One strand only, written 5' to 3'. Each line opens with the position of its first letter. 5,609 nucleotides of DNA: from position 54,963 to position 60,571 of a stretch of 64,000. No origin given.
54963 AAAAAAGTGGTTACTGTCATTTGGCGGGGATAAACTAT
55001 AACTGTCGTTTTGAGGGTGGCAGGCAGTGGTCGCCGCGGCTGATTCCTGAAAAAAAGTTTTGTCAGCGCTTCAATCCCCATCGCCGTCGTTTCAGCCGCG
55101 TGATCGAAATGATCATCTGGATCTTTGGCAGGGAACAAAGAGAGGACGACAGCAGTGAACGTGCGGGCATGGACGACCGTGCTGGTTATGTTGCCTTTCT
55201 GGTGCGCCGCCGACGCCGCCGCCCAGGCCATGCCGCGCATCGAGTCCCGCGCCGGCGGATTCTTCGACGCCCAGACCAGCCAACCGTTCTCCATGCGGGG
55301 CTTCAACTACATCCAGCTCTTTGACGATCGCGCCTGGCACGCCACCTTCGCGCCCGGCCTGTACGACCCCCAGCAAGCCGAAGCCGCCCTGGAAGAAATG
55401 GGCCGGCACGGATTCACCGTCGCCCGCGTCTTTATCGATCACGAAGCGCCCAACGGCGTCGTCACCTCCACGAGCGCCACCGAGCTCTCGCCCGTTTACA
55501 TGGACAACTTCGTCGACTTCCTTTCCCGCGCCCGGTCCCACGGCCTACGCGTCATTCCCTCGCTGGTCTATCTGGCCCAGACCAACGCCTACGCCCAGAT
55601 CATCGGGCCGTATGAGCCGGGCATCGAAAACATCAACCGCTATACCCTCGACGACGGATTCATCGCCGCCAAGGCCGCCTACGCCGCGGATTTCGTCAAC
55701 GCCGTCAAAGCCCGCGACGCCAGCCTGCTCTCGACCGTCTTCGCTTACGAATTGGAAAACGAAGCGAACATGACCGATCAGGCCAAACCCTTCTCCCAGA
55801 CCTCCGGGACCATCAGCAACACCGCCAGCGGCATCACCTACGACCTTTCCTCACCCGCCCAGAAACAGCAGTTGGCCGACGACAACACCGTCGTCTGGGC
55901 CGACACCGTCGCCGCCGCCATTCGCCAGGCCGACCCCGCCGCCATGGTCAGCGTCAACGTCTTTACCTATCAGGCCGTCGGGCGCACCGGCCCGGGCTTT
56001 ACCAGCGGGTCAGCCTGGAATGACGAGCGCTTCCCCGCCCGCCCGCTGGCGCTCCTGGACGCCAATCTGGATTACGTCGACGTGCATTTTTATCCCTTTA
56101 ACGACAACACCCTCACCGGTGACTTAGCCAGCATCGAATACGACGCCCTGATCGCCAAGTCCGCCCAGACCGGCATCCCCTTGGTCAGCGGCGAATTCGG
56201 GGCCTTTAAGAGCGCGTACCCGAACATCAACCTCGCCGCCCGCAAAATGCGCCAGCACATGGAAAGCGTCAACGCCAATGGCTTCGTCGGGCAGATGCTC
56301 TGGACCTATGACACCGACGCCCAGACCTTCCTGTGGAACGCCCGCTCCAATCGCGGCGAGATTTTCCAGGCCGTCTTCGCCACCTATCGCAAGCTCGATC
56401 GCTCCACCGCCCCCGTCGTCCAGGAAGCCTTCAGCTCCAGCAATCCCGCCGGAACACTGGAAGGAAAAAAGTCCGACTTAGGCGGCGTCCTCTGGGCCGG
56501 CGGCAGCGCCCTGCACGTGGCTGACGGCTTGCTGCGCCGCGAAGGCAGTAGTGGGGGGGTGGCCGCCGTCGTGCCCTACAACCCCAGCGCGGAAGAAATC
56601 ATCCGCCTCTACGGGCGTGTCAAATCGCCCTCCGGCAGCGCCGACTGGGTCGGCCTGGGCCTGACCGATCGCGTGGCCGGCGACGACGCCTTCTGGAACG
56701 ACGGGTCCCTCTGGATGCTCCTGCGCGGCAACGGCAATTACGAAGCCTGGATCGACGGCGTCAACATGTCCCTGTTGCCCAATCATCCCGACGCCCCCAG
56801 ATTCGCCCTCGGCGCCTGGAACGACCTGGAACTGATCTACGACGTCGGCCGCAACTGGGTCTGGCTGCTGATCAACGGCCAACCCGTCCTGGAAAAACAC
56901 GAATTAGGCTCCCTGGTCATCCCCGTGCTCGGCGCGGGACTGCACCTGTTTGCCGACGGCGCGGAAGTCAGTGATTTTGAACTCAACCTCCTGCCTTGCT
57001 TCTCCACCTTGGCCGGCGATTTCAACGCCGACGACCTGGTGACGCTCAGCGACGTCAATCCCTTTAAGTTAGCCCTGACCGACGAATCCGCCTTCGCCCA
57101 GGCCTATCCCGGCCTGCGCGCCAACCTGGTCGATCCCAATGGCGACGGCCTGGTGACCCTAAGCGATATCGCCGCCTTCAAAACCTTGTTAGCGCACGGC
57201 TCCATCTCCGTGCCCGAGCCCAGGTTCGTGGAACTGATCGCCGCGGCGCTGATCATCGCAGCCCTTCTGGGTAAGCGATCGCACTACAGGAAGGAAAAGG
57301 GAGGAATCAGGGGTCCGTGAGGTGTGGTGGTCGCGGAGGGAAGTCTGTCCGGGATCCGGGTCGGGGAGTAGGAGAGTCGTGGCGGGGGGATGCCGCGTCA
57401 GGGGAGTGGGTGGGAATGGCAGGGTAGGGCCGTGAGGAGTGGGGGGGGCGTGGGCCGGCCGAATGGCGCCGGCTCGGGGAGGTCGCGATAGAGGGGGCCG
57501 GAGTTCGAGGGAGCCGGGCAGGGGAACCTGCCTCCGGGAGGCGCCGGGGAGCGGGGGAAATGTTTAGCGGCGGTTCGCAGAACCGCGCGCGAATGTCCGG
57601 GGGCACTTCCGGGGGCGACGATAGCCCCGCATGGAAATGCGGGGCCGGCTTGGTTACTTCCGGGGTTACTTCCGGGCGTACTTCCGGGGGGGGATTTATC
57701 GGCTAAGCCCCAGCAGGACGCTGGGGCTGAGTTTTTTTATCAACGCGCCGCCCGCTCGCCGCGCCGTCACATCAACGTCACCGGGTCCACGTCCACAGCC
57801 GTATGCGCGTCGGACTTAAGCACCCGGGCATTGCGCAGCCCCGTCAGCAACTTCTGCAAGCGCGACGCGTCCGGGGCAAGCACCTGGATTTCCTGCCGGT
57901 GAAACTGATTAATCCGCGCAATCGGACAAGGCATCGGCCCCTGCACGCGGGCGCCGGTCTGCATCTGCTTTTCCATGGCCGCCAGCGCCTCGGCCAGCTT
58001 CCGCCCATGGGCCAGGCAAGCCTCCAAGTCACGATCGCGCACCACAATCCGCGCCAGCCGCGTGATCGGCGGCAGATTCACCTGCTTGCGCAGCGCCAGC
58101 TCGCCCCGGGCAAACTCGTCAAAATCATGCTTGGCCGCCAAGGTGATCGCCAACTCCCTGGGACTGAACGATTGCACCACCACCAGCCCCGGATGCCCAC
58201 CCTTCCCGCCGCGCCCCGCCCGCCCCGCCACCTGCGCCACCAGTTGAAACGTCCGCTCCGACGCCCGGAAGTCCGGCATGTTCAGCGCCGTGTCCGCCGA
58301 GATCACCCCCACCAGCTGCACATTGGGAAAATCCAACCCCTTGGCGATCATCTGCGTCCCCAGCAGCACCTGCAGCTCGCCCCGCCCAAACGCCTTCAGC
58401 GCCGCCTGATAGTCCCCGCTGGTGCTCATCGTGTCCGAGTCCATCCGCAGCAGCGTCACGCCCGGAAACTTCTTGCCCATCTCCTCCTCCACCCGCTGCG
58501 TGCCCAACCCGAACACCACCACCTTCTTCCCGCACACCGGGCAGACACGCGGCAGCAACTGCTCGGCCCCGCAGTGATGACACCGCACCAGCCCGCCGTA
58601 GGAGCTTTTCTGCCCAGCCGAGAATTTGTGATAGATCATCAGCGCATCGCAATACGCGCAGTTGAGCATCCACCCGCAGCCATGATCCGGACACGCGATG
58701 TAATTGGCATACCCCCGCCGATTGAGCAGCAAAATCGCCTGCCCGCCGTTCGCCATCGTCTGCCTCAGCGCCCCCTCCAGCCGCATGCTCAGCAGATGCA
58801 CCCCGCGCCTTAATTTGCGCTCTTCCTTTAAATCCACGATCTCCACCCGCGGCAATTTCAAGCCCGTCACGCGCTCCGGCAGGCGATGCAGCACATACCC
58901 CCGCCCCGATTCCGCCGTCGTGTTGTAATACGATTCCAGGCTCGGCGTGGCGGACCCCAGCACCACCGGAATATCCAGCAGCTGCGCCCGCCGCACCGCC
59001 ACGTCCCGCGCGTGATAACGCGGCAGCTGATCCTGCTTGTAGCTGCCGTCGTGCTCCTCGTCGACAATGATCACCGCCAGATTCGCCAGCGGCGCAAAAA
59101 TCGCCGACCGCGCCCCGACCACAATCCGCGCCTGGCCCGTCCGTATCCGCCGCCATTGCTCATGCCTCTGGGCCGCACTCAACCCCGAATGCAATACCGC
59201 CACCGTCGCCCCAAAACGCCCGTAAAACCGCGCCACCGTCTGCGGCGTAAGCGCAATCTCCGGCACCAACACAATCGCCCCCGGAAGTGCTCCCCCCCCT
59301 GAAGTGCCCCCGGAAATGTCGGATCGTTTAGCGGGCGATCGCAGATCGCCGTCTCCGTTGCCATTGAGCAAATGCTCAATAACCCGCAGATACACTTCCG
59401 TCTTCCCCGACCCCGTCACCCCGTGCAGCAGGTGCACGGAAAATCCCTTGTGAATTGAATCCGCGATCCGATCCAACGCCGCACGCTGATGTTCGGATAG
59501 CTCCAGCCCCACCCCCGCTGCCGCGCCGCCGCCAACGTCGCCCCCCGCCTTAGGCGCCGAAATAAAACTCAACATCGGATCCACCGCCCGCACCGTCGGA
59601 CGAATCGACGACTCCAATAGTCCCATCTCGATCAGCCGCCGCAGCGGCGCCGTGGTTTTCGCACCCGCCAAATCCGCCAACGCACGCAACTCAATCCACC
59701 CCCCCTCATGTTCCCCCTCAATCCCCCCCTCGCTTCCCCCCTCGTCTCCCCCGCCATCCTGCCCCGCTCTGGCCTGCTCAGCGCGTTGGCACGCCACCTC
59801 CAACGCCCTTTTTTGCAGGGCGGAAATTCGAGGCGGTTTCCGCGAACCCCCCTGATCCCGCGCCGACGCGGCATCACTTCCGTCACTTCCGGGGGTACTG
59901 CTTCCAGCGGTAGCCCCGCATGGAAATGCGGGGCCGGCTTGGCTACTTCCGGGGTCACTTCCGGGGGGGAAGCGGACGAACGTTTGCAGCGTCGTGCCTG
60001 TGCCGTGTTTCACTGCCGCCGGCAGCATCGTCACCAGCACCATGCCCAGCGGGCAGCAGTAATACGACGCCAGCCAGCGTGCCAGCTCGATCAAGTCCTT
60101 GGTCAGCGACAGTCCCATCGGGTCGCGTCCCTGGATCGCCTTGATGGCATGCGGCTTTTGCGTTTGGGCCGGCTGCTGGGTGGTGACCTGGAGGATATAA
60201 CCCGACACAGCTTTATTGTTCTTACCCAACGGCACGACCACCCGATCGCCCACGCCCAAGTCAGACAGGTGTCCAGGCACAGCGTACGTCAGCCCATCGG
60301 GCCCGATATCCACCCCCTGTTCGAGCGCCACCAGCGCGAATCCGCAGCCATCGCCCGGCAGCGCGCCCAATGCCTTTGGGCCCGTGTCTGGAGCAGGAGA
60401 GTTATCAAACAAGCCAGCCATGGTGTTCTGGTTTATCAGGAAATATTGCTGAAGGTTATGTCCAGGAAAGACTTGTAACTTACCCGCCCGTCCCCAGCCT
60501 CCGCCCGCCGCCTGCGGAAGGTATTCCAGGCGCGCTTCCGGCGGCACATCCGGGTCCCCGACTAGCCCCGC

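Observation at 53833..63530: Composite 'element A': six same-orientation copies within 10 kb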

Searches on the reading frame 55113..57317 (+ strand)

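Call 26: search_protein_families(library=pfam, proteins=[window:55113-57317:+], max_evalue=0.001)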
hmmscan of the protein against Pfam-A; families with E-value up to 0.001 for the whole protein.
window:55113-57317:+ (735 aa): 1 family
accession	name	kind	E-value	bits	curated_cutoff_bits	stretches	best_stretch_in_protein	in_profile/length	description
PF00150.24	Cellulase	-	1.6e-08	34.8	23.5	1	79-400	16-269/272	Cellulase (glycosyl hydrolase family 5)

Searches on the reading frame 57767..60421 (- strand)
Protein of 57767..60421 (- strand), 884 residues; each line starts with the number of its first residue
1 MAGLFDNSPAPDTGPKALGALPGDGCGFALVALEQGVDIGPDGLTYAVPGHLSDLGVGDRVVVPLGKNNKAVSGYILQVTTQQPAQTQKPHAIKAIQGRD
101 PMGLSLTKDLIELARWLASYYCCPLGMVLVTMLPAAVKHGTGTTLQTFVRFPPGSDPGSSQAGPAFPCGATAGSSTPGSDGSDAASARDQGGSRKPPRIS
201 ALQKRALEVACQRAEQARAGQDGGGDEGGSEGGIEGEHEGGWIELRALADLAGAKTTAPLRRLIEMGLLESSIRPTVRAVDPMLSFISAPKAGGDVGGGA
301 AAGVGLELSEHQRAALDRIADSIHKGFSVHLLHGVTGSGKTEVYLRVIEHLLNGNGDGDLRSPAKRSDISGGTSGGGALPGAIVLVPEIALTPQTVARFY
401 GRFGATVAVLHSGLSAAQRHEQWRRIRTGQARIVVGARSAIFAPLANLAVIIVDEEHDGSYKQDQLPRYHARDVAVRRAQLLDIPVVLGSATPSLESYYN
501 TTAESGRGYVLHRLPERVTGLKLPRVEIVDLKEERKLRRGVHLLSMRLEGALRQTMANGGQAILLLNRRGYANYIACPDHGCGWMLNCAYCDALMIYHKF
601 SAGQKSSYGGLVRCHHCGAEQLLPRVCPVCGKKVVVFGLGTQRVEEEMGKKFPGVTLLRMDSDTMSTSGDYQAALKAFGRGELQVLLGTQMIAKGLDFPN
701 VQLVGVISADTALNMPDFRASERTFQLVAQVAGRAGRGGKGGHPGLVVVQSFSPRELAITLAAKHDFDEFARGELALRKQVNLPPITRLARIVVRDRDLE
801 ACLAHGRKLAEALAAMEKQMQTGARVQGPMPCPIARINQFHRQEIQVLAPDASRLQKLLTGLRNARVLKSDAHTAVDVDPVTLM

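Call 20: find_homologous_proteins(query=window:57767-60421:-, max_evalue=1e-20)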
Query window:57767-60421:- (884 aa): 8000 proteins with E <= 1e-20 among 8000 candidates; the best 120 are listed.
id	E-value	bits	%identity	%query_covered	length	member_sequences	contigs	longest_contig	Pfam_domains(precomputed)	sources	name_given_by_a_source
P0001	0.0e+0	1988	100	100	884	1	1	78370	PF17764.7,PF00270.36,PF00271.38,PF18074.7,PF04851.22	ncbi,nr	ncbi:MAG: primosomal protein N' [Phycisphaeraceae bacterium]|nr:primosomal protein N' [Phycisphaerac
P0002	0.0e+0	1037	61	100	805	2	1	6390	PF17764.7,PF00270.36,PF00271.38,PF18319.8,PF18074.7,PF04851.22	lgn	-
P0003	0.0e+0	1026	59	100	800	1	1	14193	PF17764.7,PF00270.36,PF00271.38,PF18319.8,PF18074.7,PF04851.22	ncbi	-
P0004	8.5e-290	982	56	97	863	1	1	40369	PF17764.7,PF00270.36,PF00271.38,PF18074.7,PF04851.22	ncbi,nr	ncbi:MAG: primosomal protein N' [Planctomycetota bacterium]|nr:primosomal protein N' [Planctomycetot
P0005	1.8e-289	981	55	98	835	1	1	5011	PF17764.7,PF00270.36,PF00271.38,PF18074.7,PF04851.22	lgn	-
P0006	1.6e-288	978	54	100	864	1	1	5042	PF17764.7,PF00270.36,PF00271.38,PF18319.8,PF18074.7,PF04851.22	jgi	-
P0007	2.1e-288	978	56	97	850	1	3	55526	PF17764.7,PF00270.36,PF00271.38,PF18319.8,PF18074.7,PF04851.22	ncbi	-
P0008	3.6e-286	970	55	98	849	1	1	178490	PF17764.7,PF00270.36,PF00271.38,PF18074.7,PF04851.22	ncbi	-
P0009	1.1e-285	969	56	97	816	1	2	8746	PF17764.7,PF00270.36,PF00271.38,PF18319.8,PF18074.7,PF04851.22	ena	-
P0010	4.6e-285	967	55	98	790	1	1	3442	PF17764.7,PF00270.36,PF00271.38,PF18319.8,PF18074.7,PF04851.22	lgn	-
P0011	3.9e-284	964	55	100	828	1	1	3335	PF17764.7,PF00270.36,PF00271.38,PF18074.7,PF04851.22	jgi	jgi:primosomal protein N' (replication factor Y) (superfamily II helicase)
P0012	7.4e-283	959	55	97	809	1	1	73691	PF17764.7,PF00270.36,PF00271.38,PF18074.7,PF04851.22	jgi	-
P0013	3.9e-282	957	55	97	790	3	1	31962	PF17764.7,PF00270.36,PF00271.38,PF18074.7,PF04851.22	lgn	-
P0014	1.3e-281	955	61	73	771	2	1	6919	PF17764.7,PF00270.36,PF00271.38,PF18319.8,PF18074.7,PF04851.22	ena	-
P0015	4.9e-281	953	54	100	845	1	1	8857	PF17764.7,PF00270.36,PF00271.38,PF18319.8,PF18074.7,PF04851.22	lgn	-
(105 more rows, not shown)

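Call 22: find_encoding_contigs(protein=P0001, flank=10000, max_places=4)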
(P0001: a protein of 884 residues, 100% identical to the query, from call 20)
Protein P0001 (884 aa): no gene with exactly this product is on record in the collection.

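Call 39: find_encoding_contigs(protein=P0003, flank=10000, max_places=3)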
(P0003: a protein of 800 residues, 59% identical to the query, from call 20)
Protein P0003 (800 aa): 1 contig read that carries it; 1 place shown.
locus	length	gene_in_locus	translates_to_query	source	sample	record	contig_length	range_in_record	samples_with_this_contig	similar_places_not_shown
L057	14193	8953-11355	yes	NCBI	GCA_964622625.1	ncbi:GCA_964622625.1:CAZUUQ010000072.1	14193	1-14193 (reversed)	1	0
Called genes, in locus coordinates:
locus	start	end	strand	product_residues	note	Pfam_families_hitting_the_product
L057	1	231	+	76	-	?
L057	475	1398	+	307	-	PF08450:SGL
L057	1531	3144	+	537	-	PF14238:DUF4340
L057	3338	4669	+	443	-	PF03721:UDPG_MGDP_dh_N, PF00984:UDPG_MGDP_dh, PF03720:UDPG_MGDP_dh_C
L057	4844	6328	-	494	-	PF08668:HDOD, PF00990:GGDEF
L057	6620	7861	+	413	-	PF01966:HD, PF13487:HD_5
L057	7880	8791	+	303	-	PF01063:Aminotran_4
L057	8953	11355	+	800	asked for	PF17764:PriA_3primeBD, PF00270:DEAD, PF04851:ResIII, PF18319:Zn_ribbon_PriA (faint), PF00271:Helicase_C, PF18074:PriA_C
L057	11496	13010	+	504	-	PF00370:FGGY_N, PF02782:FGGY_C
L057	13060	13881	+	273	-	PF01791:DeoC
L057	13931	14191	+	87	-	?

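Call 40: find_encoding_contigs(protein=P0002, flank=10000, max_places=3)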
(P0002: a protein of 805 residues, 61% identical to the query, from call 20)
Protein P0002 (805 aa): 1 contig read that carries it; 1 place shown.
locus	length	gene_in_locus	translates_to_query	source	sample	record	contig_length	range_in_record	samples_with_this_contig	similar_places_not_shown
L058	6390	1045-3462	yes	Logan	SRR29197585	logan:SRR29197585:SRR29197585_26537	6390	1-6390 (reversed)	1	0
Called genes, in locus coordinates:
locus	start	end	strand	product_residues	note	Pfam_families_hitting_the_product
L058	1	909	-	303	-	?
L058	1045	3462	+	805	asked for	PF17764:PriA_3primeBD, PF04851:ResIII, PF00270:DEAD, PF18319:Zn_ribbon_PriA (faint), PF00271:Helicase_C, PF18074:PriA_C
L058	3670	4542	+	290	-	PF07963:N_methyl (weak)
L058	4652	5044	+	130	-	PF09996:DUF2237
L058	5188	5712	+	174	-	PF02381:MraZ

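Call 101: list_cluster_members(proteins=[P0001])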
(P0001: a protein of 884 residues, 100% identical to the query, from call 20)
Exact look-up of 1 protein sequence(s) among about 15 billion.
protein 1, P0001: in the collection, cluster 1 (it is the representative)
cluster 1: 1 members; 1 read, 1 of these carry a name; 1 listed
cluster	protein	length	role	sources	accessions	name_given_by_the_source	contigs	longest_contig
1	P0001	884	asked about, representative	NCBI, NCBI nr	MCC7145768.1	MAG: primosomal protein N' [Phycisphaeraceae bacterium] | primosomal protein N' [Phycisphaeraceae bacterium]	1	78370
